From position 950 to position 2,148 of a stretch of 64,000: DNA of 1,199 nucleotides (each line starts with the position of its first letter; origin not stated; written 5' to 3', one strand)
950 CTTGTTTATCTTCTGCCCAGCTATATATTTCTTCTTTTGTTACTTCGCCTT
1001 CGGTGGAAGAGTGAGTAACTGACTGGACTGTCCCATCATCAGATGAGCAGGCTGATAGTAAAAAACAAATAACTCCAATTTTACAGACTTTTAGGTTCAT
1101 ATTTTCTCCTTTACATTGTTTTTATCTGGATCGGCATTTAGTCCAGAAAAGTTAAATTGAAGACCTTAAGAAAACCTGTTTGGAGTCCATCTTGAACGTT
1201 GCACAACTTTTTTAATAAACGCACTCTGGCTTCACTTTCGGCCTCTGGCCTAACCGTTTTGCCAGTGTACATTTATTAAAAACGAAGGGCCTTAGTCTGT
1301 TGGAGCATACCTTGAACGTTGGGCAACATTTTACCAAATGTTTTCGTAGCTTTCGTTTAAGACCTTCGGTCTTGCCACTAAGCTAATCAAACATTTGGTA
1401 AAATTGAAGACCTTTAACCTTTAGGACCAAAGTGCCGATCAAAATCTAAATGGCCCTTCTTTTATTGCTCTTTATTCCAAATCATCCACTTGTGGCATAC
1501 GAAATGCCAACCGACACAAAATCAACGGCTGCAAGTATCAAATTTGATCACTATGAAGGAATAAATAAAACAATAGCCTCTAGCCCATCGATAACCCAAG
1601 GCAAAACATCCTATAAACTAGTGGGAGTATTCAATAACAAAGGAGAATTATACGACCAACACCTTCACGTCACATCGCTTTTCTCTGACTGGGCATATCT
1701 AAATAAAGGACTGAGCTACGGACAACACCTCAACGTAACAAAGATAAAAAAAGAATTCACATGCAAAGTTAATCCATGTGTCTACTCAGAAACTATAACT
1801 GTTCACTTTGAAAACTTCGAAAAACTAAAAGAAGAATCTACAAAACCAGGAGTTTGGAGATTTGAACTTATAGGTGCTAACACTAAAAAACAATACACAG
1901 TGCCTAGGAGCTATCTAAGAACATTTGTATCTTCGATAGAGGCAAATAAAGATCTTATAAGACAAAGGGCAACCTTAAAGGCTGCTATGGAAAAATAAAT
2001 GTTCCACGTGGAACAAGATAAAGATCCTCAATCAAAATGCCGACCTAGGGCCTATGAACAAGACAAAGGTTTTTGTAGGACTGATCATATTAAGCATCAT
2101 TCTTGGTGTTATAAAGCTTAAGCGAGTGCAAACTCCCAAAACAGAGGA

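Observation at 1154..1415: Unexplained family of ~100-125 bp hairpin elements with covarying stems at three loci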

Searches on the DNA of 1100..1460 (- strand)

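Call 37: build_rna_model(alignment_id=A2, structure=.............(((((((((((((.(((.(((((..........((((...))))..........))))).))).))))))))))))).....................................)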
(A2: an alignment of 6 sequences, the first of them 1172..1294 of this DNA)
Model R1 built from alignment A2 (6 sequences, 127 columns); structure: as given.
model positions 122; base pairs 25; branch points 0; effective number of sequences 1.95; information 0.59 bits per position. Calibrated on 0.2 Mb of random sequence (short: E-values are rough).
structure used (alignment columns):
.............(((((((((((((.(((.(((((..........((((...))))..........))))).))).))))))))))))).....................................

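Call 38: search_with_rna_model(model_id=R1, source=window, filters=off, max_evalue=10, make_alignment=true)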
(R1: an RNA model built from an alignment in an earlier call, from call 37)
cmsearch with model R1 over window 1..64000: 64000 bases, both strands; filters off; matches with E-value up to 10: 30.
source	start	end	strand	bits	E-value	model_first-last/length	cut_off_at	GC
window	19598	19720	+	120.8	1.4e-29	1-122/122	no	0.34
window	1172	1294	-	115.9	2.9e-28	1-122/122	no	0.42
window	56346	56458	+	115.2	4.5e-28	1-122/122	no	0.41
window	1297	1416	-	109.2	1.9e-26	1-122/122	no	0.38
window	56067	56185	+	106.8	8.3e-26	1-122/122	no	0.34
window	56397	56516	-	41.7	3e-08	1-122/122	no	0.33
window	56285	56342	-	39.2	1.4e-07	1-122/122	no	0.31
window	56187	56303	+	37.1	5.2e-07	1-122/122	no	0.34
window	1328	1404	+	25.1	0.00087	13-86/122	no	0.34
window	19610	19683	-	24.1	0.0016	13-86/122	no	0.36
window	1209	1282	+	20.1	0.019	13-86/122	no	0.39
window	15371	15423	-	14.3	0.71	1-122/122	no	0.36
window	56167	56282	-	13.1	1.5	1-122/122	no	0.33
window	12742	12784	+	12.8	1.8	1-122/122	no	0.3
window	19098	19153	+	12.4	2.3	1-122/122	no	0.21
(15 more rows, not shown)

Alignment A3: 30 matches aligned to the model, 194 columns, each read 5' to 3' on its own strand. Consensus structure (alignment columns), stored with it:
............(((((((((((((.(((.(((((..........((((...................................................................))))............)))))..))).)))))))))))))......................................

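Call 39: search_with_rna_model(model_id=R1, sources=[L166, L178, L179, L079, L085, L120, L127, L132, L167, L168, L169, L170, L171, L172, L173, L174, L175, L176, L177, L180, L181, L182, L183, L184, L185, L186, L187, L188, L189, L190, L191, L192, L193, L194, L195, L196, L197, L198, L199], max_evalue=1)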
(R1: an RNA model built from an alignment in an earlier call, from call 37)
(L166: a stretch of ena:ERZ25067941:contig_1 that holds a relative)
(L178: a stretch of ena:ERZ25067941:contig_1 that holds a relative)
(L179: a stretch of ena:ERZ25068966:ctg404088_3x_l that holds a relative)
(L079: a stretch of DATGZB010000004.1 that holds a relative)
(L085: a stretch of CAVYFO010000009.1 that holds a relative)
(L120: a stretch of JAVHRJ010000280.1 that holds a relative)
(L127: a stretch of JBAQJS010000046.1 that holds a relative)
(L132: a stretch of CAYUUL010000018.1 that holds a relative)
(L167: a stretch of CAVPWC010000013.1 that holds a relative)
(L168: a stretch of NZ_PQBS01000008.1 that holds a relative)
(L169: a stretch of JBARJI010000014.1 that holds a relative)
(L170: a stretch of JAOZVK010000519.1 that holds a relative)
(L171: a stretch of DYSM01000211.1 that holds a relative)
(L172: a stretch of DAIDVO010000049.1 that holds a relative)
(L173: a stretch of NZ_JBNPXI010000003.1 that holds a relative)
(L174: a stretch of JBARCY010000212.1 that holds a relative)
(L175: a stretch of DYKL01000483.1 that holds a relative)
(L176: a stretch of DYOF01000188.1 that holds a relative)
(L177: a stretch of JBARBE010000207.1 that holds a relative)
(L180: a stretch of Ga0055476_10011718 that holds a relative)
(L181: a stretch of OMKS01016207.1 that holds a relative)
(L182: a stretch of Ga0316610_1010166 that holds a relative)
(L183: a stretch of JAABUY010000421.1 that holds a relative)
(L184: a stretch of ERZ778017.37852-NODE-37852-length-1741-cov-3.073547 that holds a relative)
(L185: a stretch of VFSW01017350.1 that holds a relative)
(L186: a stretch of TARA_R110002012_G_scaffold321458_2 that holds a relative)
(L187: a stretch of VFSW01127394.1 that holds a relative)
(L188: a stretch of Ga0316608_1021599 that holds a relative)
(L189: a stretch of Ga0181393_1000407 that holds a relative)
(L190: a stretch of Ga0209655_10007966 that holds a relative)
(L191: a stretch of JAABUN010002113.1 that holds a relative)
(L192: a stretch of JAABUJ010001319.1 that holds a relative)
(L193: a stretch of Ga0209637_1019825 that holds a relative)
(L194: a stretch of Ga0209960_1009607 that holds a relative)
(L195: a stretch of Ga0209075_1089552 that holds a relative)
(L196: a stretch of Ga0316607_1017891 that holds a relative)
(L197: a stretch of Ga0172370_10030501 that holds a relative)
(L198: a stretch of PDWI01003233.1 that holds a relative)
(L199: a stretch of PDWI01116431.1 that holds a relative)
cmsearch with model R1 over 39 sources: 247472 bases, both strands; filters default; matches with E-value up to 1: 14.
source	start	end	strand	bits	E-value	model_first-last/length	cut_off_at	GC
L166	7645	7767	-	116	1.1e-27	1-122/122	no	0.42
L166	7770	7889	-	109.2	7.3e-26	1-122/122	no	0.38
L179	9958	10080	+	40.8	2e-07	1-122/122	no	0.42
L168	6022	6087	+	28.7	0.00037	1-122/122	no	0.36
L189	7332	7413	+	26.2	0.0017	1-122/122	no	0.37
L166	7801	7877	+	25.1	0.0033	13-86/122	no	0.34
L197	4023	4098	+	19.3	0.13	1-122/122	no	0.28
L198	910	1048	-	19.2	0.13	1-122/122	no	0.35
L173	7357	7455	+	19.2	0.13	1-122/122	no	0.3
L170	1752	1875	-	18.7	0.18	1-122/122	no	0.32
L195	63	146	+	18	0.28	1-122/122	no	0.31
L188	569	644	+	17.9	0.29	1-122/122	no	0.28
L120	1921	1977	-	17.7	0.33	1-122/122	no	0.39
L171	1442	1493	-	16.7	0.61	1-122/122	no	0.29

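Call 48: search_rna_families(source=window, start=1100, end=1460, threshold=evalue, max_evalue=10)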
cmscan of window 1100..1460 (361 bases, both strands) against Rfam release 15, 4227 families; matches with E-value up to 10: 3.
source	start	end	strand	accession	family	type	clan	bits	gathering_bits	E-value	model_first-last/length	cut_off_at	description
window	1332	1400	-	RF03694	mir-266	Gene; miRNA;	-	17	80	1.3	1-83/83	no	mir-266 microRNA precursor family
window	1320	1413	+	RF03923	mir-964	Gene; miRNA;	-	15.9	100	2.7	1-90/90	no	mir-964 microRNA precursor family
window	1105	1208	+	RF02091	DAOA-AS1_2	Gene; lncRNA;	-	8.4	43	6.6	88-205/205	no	DAOA antisense RNA 1 conserved region 2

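Call 53: search_with_rna_model(model_id=R1, sources=[L200, L201, L202, L179], max_evalue=1, filters=off)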
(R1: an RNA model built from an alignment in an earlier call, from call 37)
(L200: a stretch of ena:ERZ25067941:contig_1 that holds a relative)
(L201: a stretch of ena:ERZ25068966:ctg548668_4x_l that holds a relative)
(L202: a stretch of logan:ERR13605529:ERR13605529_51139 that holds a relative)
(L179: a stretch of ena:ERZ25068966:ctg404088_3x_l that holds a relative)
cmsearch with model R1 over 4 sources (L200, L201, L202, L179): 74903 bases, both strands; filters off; matches with E-value up to 1: 7.
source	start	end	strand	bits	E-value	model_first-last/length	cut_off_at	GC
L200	8389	8501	-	115.2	5.3e-28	1-122/122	no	0.41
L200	8662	8780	-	107.3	7.3e-26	1-122/122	no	0.34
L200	8331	8450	+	41.7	3.5e-08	1-122/122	no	0.33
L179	9958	10080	+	40.7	6.2e-08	1-122/122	no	0.42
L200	8505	8562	+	37.3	5.2e-07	1-122/122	no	0.33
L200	8544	8660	-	37.1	6.1e-07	1-122/122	no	0.34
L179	6898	6949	-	14.2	0.89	1-122/122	no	0.29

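Call 59: search_with_rna_model(model_id=R1, sources=[L203], max_evalue=5, filters=off)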
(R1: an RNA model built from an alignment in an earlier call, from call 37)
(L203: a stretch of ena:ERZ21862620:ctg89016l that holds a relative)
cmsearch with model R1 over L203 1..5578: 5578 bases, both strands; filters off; matches with E-value up to 5: 11.
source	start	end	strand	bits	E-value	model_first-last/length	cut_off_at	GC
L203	2904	3012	-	14.9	0.043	1-122/122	no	0.35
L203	4035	4129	-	10.7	0.57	1-122/122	no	0.35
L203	1167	1233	+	9.8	1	1-122/122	no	0.27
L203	634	693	-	9.4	1.3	1-122/122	no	0.33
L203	1555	1611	-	8.5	2.3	1-122/122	no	0.26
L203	1600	1634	+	8.1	3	1-122/122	no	0.23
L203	3649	3757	-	7.9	3.2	1-122/122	no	0.25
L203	3360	3391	+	7.6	4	1-122/122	no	0.22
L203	2203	2252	+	7.4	4.6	1-122/122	no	0.28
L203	4285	4351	-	7.3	4.8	1-122/122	no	0.39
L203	2301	2336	+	7.2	5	1-122/122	no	0.19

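Call 77: search_dna_similar(query=window:1150-1420:-, collection=ecoli_genomes, mode=distant, max_evalue=0.01, max_rows=5)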
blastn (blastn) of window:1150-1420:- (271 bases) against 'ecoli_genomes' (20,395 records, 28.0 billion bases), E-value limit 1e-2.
No match.
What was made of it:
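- Closest known: Bacterial MITEs such as Correia/NEMIS and ERIC. Different: There is no sequence match in E. coli genomes, which carry ERIC and REP (call 77).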

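Call 78: search_dna_similar(query=window:1150-1420:-, collection=plasmids, mode=distant, max_evalue=0.01, max_rows=5)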
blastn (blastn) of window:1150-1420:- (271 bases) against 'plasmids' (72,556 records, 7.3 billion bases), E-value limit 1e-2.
No match.
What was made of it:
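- Tried and rejected: BLAST of array A against E. coli genomes and plasmids gave no match (calls 77, 78).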

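Call 83: search_with_rna_model(model_id=R1, sources=[L205, L206, L204], max_evalue=1, filters=off)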
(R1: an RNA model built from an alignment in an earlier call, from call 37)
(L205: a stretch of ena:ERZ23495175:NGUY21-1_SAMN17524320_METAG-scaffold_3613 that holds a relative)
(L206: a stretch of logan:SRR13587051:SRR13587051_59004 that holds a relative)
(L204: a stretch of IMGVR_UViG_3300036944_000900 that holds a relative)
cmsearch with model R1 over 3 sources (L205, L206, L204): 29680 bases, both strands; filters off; matches with E-value up to 1: 0.
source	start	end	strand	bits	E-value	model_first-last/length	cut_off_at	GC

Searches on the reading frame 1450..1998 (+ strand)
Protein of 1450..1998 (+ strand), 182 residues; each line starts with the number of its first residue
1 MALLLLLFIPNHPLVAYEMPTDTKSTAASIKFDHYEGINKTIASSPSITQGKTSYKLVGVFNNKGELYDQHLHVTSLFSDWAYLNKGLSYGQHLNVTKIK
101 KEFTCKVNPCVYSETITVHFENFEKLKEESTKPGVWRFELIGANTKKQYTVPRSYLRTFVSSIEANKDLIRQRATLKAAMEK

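Call 9: search_protein_families(library=pfam, proteins=[window:1450-1998:+])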
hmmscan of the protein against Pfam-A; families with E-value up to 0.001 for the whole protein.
window:1450-1998:+ (182 aa): 0 families

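Call 80: find_homologous_proteins(query=window:1450-1998:+, max_evalue=0.001)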
Query window:1450-1998:+ (182 aa): 1 proteins with E <= 0.001 among 35 candidates.
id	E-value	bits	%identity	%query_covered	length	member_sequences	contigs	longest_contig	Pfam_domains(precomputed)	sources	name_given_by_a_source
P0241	5.0e-117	406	100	100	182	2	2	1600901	-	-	-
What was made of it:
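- Tried and rejected: The search returned only the protein itself (call 80).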
